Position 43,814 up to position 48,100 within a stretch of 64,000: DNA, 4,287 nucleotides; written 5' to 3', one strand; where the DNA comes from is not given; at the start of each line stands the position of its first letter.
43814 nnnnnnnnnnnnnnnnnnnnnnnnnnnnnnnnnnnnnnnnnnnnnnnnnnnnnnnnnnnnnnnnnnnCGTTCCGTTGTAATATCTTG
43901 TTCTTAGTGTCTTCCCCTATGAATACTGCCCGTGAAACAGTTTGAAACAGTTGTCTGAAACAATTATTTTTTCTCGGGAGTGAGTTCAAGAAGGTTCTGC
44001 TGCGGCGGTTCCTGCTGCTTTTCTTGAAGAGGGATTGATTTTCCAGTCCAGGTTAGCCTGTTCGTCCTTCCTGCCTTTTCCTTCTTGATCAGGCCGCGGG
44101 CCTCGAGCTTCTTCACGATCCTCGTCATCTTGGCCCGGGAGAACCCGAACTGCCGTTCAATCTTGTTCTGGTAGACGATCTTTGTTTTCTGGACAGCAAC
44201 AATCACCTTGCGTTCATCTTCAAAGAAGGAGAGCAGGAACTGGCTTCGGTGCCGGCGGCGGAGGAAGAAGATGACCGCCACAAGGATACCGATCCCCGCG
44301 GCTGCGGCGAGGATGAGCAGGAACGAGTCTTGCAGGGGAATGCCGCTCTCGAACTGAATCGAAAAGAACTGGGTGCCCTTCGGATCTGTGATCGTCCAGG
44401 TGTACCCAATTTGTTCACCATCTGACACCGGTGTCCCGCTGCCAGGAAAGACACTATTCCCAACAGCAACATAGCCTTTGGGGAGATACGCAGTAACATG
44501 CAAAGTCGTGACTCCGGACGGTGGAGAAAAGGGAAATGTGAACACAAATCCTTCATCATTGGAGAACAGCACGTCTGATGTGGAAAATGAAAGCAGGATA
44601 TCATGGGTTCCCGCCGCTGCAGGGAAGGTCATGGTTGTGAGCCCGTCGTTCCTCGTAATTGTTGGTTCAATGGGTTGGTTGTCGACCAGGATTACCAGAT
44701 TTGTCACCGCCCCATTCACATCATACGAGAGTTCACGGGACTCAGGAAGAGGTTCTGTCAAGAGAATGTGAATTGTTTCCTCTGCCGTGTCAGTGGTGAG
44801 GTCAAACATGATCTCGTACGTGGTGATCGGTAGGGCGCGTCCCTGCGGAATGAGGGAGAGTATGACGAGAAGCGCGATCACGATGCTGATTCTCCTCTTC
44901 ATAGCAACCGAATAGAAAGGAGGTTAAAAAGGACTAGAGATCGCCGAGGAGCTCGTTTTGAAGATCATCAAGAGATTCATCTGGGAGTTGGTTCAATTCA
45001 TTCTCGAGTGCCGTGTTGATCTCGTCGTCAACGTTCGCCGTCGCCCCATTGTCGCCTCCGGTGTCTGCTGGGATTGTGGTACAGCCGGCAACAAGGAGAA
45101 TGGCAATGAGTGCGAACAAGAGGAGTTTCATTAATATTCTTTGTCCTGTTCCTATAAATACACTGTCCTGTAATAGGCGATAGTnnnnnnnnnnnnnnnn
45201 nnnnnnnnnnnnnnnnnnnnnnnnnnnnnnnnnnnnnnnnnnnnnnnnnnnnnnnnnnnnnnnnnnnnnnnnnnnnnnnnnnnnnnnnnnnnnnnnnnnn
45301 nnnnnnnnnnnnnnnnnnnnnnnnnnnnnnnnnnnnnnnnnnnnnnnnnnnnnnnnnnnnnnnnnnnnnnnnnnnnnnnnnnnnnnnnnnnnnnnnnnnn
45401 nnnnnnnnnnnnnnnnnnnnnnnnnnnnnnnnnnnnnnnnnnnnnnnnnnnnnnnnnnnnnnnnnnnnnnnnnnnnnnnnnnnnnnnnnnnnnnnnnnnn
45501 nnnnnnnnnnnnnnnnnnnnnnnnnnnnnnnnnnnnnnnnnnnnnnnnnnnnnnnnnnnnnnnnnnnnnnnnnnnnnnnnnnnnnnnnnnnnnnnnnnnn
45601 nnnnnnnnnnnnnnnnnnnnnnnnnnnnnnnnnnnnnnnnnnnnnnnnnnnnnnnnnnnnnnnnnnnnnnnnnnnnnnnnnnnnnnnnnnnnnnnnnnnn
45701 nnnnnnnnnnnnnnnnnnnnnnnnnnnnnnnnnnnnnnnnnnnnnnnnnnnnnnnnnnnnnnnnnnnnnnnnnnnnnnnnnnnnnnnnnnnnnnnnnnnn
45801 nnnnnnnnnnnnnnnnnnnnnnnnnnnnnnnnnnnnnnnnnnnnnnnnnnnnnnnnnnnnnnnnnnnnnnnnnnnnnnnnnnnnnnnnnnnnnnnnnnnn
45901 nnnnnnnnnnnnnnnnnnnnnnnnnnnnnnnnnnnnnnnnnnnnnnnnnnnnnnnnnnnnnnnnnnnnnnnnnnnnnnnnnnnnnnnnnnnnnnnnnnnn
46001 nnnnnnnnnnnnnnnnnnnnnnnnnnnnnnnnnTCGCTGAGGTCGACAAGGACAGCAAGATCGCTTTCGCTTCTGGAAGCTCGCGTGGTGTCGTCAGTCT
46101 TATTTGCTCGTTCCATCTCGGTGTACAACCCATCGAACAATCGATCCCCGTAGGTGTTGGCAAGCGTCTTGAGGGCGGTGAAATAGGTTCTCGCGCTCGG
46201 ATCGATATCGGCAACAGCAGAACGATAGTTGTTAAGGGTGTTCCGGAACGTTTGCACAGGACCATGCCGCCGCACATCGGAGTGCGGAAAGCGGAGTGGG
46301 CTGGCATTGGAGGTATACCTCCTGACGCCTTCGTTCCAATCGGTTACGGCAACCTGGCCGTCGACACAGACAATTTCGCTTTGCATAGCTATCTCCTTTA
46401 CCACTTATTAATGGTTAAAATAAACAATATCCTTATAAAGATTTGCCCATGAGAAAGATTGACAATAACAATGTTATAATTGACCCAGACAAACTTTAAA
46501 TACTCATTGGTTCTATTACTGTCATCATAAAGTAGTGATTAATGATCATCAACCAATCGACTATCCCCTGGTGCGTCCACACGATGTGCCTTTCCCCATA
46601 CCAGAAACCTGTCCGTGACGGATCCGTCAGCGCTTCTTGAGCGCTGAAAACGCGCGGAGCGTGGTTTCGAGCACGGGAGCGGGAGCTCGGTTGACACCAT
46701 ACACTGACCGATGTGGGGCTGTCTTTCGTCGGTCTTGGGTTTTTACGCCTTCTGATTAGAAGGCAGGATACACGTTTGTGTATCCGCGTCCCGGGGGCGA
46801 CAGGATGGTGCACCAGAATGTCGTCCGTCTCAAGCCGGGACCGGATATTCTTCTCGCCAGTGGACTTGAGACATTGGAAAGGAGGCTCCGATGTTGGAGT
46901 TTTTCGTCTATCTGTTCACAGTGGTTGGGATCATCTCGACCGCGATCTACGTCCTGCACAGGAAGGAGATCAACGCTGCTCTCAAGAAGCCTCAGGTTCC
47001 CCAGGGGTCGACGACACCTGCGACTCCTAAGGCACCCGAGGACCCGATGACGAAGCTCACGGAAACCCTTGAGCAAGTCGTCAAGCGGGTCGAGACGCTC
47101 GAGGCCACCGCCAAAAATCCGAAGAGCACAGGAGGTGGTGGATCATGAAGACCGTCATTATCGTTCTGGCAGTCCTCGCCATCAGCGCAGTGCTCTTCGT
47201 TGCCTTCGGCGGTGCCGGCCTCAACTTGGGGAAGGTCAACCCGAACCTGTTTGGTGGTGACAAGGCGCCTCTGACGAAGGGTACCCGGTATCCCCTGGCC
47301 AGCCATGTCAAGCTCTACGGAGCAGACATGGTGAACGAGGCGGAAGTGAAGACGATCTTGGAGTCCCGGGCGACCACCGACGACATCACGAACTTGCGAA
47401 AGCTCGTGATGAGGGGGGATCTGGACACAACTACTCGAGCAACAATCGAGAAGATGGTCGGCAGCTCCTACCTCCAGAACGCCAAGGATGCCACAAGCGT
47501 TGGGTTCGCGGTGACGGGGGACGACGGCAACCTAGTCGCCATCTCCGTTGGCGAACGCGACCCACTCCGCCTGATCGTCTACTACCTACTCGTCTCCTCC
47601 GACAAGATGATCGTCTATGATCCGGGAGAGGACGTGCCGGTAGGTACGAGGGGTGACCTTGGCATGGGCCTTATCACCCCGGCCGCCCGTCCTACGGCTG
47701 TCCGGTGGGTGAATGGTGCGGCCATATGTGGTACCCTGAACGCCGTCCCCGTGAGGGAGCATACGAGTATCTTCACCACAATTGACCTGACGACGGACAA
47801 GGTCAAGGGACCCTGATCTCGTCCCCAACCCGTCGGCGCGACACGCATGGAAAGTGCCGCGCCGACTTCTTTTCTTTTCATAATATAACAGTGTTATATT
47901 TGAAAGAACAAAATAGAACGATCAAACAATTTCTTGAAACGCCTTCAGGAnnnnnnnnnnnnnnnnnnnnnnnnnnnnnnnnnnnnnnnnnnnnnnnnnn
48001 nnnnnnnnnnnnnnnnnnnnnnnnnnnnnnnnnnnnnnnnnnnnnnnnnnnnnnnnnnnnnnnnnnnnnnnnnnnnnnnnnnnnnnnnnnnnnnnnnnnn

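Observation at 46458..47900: Two palindrome-bounded units share promoter box, long leader and terminator design but carry unrelated ORFs (cassette-like)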

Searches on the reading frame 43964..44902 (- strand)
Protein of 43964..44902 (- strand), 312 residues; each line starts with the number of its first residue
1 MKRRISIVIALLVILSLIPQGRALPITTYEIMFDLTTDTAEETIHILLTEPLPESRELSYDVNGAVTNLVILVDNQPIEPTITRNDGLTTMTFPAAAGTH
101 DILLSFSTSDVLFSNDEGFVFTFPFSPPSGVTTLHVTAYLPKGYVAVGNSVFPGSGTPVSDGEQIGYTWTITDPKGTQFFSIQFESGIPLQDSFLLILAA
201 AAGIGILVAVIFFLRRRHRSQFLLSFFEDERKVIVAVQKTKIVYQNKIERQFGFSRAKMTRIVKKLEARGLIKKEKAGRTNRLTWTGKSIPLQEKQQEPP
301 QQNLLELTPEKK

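Call 32: search_protein_families(library=pfam, proteins=[window:43964-44902:-], max_evalue=0.01)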
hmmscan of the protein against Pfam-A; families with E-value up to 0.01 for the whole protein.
window:43964-44902:- (312 aa): 7 families
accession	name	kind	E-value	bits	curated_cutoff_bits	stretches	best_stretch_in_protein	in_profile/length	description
PF24034.1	DUF7343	-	8.8e-09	35.5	27.6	1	242-284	18-60/62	Domain of unknown function (DUF7343)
PF12802.13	MarR_2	-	1.3e-05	25.7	27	1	241-278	20-56/61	MarR family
PF01047.28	MarR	-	9.7e-05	22.6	24.6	1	245-276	20-51/59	MarR family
PF25213.1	HVO_A0261_N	-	0.00031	21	35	1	235-289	17-69/86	HVO_A0261 N-terminal domain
PF22665.2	DUF6293_C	-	0.00037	21.3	27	1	219-286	32-91/101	DUF6293 C-terminal winged helix domain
PF22381.2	Staph_reg_Sar_Rot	-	0.0075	16.8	27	0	247-275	36-61/85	Transcriptional regulator SarA/Rot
PF01978.25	TrmB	-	0.0097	16.2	25.6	0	245-277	25-57/68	Sugar-specific transcriptional regulator TrmB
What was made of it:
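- On Palindromic operator of a dimeric DNA-binding protein: The only candidate nearby is a MarR/DUF7343-like winged-helix protein at 43964-44902 (call 32).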

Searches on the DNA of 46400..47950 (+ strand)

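Call 28: search_rna_families(source=window, start=46400, end=47950, threshold=evalue, max_evalue=10)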
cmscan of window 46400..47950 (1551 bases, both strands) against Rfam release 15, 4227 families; matches with E-value up to 10: 3.
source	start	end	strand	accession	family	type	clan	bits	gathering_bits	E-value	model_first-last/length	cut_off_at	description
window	47832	47866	-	RF00628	RgsA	Gene; sRNA;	-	15.5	88.4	0.47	86-120/194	no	RgsA sRNA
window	47043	47104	+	RF01276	sR53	Gene; snRNA; snoRNA; CD-box;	-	12.5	49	6.7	1-60/60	no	Small nucleolar RNA sR53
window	46844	46887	+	RF01696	Chlorobi-1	Gene; sRNA;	-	12.3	50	6.4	1-67/67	no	Chlorobi-1 RNA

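Call 83: search_dna_similar(query=window:46464-47898:+, collection=phages, mode=distant, max_evalue=0.01, max_rows=5)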
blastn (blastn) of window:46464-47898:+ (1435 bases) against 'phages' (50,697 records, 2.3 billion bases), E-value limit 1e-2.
No match.

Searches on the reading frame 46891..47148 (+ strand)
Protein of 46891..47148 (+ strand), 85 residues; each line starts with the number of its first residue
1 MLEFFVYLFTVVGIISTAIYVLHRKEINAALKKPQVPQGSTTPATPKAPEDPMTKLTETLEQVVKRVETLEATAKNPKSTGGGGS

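Call 18: search_protein_families(library=pfam, proteins=[window:46891-47148:+], max_evalue=0.01)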
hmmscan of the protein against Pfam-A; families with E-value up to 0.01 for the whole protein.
window:46891-47148:+ (85 aa): 0 families

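Call 19: search_protein_families(library=phrogs, proteins=[window:46891-47148:+], max_evalue=0.1)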
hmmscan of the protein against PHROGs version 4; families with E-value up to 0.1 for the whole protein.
window:46891-47148:+ (85 aa): 1 family
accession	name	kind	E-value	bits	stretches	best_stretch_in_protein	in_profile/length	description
phrog_2231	-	unknown function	0.073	12.5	1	41-84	574-615/674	-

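Call 65: search_protein_families(library=padloc, proteins=[window:46891-47148:+], max_evalue=0.1)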
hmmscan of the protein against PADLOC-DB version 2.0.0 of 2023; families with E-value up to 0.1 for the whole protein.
window:46891-47148:+ (85 aa): 0 families

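Call 66: search_protein_families(library=ncbifam, proteins=[window:46891-47148:+], max_evalue=0.1)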
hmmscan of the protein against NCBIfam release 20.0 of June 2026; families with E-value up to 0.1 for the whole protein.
window:46891-47148:+ (85 aa): 1 family
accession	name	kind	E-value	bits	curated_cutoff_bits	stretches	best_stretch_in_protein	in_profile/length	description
NF038253.1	GBS_IgA_bnd_BAC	equivalog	0.086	10.6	1700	1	27-66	838-895/1127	IgA Fc-binding protein BAC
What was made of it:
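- Tried and rejected: Pfam, PHROGs, PADLOC and NCBIfam gave nothing (calls 18, 19, 65, 66).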

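Call 95: find_encoding_contigs(protein=window:46891-47148:+, flank=10000, max_places=10)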
Protein window:46891-47148:+ (85 aa): no gene with exactly this product is on record in the collection.
